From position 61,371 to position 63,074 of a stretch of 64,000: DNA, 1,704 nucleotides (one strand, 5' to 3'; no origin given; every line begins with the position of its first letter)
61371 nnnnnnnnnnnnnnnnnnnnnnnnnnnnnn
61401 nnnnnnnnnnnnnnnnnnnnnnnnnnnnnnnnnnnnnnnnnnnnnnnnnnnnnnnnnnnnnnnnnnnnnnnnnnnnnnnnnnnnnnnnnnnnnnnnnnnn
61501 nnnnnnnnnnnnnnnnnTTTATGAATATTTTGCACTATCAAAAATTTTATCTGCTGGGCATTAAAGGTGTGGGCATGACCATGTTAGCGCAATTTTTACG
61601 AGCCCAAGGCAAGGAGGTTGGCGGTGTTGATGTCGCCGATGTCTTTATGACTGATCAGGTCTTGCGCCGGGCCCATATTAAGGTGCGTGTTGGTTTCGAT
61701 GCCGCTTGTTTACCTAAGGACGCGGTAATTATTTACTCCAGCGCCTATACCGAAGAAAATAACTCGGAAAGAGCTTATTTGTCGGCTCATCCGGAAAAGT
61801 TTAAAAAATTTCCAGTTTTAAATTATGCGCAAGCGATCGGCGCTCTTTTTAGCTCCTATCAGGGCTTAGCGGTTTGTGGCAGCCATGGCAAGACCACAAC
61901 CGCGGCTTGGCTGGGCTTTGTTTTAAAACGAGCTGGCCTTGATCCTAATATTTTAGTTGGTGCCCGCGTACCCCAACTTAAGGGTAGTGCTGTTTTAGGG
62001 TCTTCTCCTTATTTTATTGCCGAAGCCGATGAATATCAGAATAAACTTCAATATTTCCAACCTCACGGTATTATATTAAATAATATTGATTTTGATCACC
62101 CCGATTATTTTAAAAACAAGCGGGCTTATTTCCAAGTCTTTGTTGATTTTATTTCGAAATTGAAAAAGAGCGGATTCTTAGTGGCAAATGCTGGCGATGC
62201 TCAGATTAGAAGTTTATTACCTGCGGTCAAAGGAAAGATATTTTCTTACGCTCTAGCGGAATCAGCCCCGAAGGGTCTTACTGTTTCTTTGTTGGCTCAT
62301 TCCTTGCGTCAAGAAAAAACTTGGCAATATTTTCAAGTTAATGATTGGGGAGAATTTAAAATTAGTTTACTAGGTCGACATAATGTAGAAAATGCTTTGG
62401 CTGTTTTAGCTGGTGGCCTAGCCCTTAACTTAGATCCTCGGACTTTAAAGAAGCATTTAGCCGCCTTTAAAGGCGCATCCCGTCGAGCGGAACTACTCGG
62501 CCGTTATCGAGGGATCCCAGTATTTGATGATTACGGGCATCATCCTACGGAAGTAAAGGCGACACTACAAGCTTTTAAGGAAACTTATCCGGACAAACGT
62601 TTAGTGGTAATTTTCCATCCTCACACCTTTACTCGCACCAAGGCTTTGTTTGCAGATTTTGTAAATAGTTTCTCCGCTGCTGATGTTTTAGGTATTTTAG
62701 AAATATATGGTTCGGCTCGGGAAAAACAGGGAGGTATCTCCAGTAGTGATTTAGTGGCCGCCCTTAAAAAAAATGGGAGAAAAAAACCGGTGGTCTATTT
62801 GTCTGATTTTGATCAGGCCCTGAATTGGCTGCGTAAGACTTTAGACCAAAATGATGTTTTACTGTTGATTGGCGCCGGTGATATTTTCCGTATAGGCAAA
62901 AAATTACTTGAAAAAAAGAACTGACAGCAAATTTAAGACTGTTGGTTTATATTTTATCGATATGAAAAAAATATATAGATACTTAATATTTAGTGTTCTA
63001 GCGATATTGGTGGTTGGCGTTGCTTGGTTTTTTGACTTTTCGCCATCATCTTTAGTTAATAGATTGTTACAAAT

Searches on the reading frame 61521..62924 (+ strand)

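Call 5: search_protein_families(library=pfam, proteins=[window:61521-62924:+], max_evalue=0.01)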
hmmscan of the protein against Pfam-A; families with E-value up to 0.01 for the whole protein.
window:61521-62924:+ (467 aa): 4 families
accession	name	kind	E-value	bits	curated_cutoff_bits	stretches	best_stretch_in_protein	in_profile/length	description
PF08245.18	Mur_ligase_M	-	2.8e-21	76.8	24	1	118-297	1-198/200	Mur ligase middle domain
PF02875.26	Mur_ligase_C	-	6.2e-21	76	28.4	1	321-453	1-127/127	Mur ligase, glutamate ligase domain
PF01225.30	Mur_ligase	-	6.4e-10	39.7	21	1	9-113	2-94/95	Mur ligase family, catalytic domain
PF24179.1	NTE_Ploop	-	0.0047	17.1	27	1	422-454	71-103/223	Neuropathy Target Esterase family P-loop like domain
